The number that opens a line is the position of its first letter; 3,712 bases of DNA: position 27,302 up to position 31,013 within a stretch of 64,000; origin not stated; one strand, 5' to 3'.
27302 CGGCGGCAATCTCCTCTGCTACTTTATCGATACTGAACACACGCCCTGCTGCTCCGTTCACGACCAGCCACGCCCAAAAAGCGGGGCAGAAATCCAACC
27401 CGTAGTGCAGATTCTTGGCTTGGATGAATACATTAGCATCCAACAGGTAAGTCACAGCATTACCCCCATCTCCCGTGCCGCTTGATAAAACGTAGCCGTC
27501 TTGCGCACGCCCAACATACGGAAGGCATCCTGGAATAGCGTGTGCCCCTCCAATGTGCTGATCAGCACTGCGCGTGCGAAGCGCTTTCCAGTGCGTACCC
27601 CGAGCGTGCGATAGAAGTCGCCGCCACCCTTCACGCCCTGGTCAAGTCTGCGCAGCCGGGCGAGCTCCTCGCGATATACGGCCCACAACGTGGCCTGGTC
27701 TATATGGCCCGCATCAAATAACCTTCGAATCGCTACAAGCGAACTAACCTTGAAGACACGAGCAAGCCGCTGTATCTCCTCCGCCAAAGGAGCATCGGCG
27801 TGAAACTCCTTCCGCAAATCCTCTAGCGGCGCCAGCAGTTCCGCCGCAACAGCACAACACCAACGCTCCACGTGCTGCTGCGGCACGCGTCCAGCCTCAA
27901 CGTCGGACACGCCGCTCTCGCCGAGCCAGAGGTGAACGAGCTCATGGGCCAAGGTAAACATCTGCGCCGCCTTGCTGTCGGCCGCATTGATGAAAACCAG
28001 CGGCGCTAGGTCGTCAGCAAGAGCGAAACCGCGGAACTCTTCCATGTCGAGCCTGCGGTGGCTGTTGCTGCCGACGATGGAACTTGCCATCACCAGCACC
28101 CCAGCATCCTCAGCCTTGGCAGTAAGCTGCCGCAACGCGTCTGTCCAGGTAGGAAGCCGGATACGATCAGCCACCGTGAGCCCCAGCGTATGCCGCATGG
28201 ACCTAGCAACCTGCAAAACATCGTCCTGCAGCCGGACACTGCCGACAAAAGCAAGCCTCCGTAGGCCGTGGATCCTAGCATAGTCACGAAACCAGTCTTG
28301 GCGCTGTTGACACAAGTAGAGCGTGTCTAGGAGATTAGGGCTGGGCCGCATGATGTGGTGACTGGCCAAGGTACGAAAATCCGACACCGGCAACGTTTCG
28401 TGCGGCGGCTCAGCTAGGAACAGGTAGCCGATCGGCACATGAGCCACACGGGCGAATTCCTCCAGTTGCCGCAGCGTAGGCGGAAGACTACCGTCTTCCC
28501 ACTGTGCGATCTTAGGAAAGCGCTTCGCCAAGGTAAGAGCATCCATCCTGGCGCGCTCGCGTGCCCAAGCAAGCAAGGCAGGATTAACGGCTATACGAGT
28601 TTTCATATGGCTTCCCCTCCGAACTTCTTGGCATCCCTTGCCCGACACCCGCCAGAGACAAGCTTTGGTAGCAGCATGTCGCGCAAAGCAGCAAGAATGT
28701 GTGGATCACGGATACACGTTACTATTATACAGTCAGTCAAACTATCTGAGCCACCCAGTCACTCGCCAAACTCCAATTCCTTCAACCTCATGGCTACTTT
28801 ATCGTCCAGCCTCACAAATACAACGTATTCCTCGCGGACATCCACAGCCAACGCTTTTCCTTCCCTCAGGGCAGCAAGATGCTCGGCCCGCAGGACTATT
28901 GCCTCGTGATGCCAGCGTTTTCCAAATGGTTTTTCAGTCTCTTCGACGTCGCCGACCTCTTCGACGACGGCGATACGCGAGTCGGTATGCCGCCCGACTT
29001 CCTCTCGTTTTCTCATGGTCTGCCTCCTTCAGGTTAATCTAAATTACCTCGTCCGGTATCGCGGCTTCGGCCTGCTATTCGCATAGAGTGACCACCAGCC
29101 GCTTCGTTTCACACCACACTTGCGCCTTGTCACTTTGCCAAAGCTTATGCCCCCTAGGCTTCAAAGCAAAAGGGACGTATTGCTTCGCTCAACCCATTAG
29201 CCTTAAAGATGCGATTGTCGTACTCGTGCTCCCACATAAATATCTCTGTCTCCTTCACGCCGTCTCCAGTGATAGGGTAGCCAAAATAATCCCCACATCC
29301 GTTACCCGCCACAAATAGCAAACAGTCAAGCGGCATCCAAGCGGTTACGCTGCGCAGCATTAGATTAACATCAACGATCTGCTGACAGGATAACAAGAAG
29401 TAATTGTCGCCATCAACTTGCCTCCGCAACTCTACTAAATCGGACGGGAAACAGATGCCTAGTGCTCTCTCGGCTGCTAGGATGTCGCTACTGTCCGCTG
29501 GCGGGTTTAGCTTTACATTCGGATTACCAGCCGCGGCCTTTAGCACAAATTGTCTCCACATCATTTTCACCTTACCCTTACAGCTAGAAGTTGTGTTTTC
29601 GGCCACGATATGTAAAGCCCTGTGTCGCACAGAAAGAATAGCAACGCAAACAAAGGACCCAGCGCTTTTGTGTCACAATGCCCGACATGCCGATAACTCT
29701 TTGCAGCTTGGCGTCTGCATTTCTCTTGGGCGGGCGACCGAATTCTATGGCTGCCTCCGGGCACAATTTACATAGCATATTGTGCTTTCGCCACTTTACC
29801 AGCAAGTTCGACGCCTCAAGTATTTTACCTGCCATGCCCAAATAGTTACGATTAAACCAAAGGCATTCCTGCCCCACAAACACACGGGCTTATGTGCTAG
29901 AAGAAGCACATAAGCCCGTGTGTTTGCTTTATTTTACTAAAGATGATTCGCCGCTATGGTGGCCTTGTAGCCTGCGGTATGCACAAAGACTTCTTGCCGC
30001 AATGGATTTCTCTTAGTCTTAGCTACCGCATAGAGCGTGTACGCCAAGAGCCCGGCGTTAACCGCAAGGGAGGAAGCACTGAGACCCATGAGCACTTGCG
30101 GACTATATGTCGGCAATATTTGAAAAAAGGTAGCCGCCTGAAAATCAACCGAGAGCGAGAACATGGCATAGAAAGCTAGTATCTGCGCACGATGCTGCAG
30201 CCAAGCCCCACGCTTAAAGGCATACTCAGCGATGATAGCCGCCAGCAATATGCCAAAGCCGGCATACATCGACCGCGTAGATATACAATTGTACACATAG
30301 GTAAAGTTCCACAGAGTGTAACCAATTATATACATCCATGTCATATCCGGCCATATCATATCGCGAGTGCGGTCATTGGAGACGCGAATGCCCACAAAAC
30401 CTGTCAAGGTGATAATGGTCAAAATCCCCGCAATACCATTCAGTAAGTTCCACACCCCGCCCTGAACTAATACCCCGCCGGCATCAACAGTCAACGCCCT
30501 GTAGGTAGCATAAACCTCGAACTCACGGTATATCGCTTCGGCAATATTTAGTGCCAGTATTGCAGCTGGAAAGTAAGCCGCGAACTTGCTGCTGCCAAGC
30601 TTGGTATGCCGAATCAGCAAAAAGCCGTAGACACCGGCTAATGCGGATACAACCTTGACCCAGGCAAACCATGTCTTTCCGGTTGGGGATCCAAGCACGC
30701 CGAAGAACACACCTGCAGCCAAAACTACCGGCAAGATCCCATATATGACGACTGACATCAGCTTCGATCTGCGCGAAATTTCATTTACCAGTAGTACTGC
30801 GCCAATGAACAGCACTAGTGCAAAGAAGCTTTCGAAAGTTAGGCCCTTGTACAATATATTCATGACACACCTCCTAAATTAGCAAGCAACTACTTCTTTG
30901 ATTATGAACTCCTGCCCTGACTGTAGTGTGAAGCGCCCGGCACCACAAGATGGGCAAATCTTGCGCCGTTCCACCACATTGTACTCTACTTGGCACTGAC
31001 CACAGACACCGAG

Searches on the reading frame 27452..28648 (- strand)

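Call 10: search_protein_families(library=pfam, proteins=[window:27452-28648:-], max_evalue=0.001)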
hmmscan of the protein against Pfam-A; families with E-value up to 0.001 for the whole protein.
window:27452-28648:- (398 aa): 1 family
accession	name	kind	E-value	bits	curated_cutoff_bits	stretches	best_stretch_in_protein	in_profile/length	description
PF06114.19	Peptidase_M78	-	7.8e-17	61.7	22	1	179-310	1-122/123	IrrE N-terminal-like domain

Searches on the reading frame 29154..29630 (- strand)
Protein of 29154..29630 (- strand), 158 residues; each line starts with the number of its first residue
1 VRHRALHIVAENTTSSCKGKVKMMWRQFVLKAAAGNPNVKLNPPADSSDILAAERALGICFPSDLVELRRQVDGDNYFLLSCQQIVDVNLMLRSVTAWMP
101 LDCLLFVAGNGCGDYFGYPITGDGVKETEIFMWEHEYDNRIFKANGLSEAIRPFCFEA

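Call 10: search_protein_families(library=pfam, proteins=[window:29154-29630:-], max_evalue=0.001)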
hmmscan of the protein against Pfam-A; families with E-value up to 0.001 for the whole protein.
window:29154-29630:- (158 aa): 2 families
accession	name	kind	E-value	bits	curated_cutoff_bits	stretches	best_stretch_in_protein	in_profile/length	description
PF14568.11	SUKH_6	-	5.7e-10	40.2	27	1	49-149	3-117/119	SMI1-KNR4 cell-wall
PF09346.15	SMI1_KNR4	-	6.4e-10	40.1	25.4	1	44-150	1-122/125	SMI1 / KNR4 family (SUKH-1)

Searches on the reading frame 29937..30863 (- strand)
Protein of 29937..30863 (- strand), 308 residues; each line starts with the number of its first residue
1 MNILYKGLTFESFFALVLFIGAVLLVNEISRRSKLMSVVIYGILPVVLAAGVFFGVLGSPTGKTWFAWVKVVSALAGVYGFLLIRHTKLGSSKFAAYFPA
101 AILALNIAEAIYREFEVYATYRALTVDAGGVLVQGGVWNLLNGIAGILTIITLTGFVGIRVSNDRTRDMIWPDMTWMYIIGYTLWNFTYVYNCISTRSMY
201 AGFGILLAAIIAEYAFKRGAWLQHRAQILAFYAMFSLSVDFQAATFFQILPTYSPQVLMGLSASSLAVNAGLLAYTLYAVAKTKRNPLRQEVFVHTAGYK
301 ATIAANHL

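Call 10: search_protein_families(library=pfam, proteins=[window:29937-30863:-], max_evalue=0.001)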
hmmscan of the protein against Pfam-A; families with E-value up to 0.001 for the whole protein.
window:29937-30863:- (308 aa): 1 family
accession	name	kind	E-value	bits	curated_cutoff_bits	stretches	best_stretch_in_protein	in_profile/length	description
PF18948.5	DUF5692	-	1.7e-99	333.3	27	1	11-304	6-303/304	Family of unknown function (DUF5692)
